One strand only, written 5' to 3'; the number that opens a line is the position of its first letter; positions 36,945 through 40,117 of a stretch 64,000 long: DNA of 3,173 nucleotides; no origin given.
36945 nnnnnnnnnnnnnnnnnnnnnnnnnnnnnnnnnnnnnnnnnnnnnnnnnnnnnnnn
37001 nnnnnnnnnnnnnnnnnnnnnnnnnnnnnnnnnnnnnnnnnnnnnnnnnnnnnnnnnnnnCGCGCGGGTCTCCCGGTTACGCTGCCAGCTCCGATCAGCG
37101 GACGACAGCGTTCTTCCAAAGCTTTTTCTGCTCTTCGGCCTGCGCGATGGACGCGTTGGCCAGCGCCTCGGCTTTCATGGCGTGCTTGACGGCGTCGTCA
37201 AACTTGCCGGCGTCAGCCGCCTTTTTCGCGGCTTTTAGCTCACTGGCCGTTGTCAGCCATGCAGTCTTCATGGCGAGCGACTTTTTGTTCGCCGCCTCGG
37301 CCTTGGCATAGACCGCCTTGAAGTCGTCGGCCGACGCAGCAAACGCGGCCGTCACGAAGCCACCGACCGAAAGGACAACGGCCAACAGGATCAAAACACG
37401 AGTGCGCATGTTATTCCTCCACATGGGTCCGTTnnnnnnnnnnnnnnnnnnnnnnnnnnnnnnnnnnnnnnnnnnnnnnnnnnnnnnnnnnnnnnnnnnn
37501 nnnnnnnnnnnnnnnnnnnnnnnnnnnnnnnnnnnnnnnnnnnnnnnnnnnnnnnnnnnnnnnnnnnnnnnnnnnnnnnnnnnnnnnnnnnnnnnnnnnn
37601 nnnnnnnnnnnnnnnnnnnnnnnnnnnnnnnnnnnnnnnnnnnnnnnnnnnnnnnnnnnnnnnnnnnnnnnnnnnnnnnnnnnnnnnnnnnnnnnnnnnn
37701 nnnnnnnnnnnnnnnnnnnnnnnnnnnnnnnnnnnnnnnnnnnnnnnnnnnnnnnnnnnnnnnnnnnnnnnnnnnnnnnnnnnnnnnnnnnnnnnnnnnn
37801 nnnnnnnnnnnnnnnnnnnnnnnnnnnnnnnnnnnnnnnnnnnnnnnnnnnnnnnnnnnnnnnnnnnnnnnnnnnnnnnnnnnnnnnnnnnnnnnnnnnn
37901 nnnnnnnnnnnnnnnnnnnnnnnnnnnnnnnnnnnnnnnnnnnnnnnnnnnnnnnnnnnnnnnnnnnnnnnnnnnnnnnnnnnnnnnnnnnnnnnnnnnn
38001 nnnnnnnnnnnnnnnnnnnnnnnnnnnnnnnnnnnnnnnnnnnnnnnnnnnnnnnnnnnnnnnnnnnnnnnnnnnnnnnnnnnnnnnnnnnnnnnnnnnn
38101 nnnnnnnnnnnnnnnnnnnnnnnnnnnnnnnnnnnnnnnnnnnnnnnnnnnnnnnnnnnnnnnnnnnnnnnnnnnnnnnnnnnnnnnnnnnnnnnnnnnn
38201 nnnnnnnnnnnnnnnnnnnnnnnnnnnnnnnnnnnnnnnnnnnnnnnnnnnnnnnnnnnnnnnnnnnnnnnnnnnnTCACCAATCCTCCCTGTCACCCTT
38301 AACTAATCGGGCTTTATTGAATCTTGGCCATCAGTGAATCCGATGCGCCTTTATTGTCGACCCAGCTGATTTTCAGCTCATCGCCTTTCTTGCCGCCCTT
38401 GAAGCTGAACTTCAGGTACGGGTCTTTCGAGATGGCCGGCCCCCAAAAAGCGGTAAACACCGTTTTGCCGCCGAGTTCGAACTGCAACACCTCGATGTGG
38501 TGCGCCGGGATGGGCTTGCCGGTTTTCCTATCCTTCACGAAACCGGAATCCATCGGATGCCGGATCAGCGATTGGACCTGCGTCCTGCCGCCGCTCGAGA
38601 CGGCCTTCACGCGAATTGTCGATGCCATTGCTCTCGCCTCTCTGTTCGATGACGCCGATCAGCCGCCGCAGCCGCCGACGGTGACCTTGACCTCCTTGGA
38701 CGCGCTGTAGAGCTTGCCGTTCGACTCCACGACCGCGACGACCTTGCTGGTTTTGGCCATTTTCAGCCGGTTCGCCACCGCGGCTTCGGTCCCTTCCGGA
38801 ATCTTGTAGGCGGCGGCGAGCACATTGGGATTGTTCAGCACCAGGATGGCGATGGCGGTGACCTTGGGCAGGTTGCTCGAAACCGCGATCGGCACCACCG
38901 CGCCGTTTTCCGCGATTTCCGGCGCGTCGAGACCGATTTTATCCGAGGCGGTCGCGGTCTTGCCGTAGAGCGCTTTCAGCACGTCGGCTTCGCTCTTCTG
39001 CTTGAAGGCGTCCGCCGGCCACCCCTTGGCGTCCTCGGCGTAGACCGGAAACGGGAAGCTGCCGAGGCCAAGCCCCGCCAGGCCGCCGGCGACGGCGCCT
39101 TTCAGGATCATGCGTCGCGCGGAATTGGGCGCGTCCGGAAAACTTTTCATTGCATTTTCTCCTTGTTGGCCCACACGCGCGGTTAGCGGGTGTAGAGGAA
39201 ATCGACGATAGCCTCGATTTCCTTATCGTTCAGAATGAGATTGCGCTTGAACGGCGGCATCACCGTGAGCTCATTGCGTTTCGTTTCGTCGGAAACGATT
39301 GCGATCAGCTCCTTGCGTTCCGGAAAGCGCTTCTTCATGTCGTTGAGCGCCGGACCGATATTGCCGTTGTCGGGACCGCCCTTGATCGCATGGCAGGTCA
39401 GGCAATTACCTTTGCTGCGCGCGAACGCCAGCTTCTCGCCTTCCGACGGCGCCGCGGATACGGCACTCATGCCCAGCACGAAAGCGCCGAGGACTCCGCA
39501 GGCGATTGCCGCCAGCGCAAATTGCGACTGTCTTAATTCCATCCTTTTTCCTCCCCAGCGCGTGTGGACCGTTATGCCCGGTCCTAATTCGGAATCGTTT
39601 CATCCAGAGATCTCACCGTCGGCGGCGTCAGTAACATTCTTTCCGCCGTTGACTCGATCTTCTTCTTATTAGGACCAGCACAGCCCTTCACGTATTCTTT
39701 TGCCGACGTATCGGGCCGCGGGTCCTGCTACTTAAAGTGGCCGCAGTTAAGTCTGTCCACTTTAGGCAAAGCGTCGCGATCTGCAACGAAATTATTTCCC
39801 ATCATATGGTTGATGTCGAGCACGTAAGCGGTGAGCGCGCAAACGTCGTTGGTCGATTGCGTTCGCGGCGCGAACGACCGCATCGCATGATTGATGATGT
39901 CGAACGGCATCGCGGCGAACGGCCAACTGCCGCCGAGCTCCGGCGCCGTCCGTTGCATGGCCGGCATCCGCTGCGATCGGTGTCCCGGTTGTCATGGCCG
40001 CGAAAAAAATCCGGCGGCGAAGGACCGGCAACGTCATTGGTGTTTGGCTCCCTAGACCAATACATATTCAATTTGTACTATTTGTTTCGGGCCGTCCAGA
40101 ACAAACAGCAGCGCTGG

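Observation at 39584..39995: Fossil soxD upstream of soxX: this Sox operon appears to have lost SoxCD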

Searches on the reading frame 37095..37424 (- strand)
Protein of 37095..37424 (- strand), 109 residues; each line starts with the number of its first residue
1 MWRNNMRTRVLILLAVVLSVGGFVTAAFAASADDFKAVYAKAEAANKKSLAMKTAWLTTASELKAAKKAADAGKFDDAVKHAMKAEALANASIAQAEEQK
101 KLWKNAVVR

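Call 5: search_protein_families(library=pfam, proteins=[window:37095-37424:-], max_evalue=0.1)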
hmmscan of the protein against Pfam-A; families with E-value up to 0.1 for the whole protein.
window:37095-37424:- (109 aa): 0 families

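Call 6: search_protein_families(library=ncbifam, proteins=[window:37095-37424:-], max_evalue=0.1)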
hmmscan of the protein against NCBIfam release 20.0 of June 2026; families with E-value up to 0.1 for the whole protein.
window:37095-37424:- (109 aa): 3 families
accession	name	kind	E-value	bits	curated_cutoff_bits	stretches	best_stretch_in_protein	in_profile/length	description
NF052674.1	SAXB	equivalog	1e-12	48.5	95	1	6-107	1-110/111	SoxAX-binding protein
TIGR04408.1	LptG_lptG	equivalog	0.025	13.2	240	1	10-103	105-197/351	LPS export ABC transporter permease LptG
NF011648.0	PRK15066.1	subfamily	0.065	12.8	225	1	8-37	144-173/257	ABC transporter permease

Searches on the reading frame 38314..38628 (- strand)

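Call 5: search_protein_families(library=pfam, proteins=[window:38314-38628:-], max_evalue=0.1)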
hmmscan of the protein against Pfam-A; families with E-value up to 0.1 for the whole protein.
window:38314-38628:- (104 aa): 1 family
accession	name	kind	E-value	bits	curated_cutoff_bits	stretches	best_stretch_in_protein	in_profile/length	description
PF08770.17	SoxZ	-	7.9e-36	122.1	25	1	6-98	2-94/98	Sulphur oxidation protein SoxZ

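Call 6: search_protein_families(library=ncbifam, proteins=[window:38314-38628:-], max_evalue=0.1)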
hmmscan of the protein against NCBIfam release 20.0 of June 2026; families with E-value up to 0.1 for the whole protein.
window:38314-38628:- (104 aa): 2 families
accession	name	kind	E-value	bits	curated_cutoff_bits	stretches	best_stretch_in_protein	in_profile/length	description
TIGR04490.1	SoxZ_true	equivalog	2.5e-37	126.7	76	1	6-103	1-98/98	thiosulfate oxidation carrier complex protein SoxZ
TIGR04557.1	fuse_rel_SoxYZ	equivalog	1.7e-19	70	140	1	6-95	135-223/226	quinoprotein dehydrogenase-associated SoxYZ-like carrier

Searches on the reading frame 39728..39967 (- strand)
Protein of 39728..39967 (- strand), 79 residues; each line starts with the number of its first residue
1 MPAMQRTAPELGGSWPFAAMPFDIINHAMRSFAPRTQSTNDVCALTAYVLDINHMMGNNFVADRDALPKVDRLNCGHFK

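Call 5: search_protein_families(library=pfam, proteins=[window:39728-39967:-], max_evalue=0.1)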
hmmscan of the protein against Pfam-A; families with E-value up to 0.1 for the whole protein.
window:39728-39967:- (79 aa): 0 families

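Call 6: search_protein_families(library=ncbifam, proteins=[window:39728-39967:-], max_evalue=0.1)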
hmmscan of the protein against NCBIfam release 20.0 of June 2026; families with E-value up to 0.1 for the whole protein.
window:39728-39967:- (79 aa): 2 families
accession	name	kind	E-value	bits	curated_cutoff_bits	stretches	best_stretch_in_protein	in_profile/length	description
NF006915.0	PRK09406.1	equivalog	0.033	13.1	730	1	4-67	225-292/457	NADP-dependent succinic semialdehyde dehydrogenase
NF010575.0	PRK13968.1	equivalog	0.044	12.9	855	1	3-67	227-295/462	succinate-semialdehyde dehydrogenase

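Call 50: find_homologous_proteins(query=window:39728-39967:-, max_evalue=0.001)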
Query window:39728-39967:- (79 aa): 2 proteins with E <= 0.001 among 2 candidates.
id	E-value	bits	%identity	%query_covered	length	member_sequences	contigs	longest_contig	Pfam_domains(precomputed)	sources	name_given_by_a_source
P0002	2.8e-46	172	100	96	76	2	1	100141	-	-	-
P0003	5.2e-28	114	82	86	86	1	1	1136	-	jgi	-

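Call 52: find_encoding_contigs(protein=P0003, flank=5000)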
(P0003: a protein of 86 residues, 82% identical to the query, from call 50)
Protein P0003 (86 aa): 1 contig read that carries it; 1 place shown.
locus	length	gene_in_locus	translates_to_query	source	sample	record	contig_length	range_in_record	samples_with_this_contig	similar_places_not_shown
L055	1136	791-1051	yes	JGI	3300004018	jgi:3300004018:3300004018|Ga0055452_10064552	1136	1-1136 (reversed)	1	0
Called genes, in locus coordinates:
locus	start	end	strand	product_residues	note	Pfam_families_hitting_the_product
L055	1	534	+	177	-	?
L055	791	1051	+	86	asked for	-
